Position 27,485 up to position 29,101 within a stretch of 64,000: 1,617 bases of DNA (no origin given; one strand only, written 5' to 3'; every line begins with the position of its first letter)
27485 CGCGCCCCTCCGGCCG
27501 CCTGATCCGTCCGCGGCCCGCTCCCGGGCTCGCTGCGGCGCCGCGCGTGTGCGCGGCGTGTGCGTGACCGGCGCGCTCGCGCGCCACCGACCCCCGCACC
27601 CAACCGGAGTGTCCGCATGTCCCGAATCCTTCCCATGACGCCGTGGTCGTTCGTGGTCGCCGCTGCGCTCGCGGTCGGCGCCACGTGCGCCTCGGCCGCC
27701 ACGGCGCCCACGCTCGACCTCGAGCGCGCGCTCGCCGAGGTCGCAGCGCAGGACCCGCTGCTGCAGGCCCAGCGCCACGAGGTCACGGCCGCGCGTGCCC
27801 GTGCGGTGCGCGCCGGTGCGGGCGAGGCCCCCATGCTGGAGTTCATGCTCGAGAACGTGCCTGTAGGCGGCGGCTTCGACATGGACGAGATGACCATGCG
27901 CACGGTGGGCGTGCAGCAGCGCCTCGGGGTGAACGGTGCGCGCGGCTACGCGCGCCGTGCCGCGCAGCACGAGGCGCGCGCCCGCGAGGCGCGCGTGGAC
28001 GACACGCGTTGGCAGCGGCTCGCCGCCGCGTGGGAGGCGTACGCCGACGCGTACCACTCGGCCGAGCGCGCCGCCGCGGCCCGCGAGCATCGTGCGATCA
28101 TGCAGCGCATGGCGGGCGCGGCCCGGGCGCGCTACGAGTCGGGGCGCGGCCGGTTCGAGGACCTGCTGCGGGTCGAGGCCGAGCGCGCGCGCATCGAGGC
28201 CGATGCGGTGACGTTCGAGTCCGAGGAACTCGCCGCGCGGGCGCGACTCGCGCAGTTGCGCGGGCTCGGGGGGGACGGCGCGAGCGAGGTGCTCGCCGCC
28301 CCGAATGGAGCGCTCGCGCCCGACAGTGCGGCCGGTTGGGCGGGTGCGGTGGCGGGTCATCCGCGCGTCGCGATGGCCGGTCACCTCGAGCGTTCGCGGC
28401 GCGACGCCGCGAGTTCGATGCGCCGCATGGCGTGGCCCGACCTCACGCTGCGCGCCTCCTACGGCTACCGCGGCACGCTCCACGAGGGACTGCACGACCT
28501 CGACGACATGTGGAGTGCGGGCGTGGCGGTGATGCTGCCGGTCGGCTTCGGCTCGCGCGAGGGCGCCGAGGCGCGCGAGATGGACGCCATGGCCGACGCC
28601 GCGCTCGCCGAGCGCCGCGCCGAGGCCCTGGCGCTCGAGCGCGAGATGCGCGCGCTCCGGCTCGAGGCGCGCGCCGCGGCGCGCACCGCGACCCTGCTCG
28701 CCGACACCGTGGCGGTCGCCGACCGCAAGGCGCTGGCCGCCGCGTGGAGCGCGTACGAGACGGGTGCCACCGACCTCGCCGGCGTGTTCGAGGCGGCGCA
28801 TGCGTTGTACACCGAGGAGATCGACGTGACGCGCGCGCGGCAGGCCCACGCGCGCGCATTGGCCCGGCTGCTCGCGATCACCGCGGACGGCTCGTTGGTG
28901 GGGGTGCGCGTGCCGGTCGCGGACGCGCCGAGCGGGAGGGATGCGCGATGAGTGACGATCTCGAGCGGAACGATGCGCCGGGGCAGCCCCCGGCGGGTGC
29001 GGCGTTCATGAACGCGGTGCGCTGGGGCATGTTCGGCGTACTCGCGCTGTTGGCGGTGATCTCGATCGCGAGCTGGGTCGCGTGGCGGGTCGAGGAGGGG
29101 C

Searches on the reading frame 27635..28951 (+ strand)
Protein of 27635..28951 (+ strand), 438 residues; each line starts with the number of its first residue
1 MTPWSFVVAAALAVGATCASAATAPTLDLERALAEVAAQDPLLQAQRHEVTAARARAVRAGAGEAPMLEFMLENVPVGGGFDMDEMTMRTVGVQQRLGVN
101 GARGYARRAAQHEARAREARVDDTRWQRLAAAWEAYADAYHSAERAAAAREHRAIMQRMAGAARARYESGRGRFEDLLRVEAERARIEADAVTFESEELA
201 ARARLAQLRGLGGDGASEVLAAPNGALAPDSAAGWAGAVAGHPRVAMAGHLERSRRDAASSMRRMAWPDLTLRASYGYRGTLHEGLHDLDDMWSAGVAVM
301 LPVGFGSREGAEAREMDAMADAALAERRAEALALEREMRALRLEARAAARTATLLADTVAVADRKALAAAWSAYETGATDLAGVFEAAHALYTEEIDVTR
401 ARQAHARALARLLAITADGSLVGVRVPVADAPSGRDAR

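Call 14: search_protein_families(library=pfam, proteins=[window:27635-28951:+], max_evalue=0.00001)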
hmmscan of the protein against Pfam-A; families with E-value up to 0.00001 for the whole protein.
window:27635-28951:+ (438 aa): 1 family
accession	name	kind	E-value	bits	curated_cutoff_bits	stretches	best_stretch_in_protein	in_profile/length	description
PF02321.23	OEP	-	8.3e-33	114.2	22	2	29-208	1-185/187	Outer membrane efflux protein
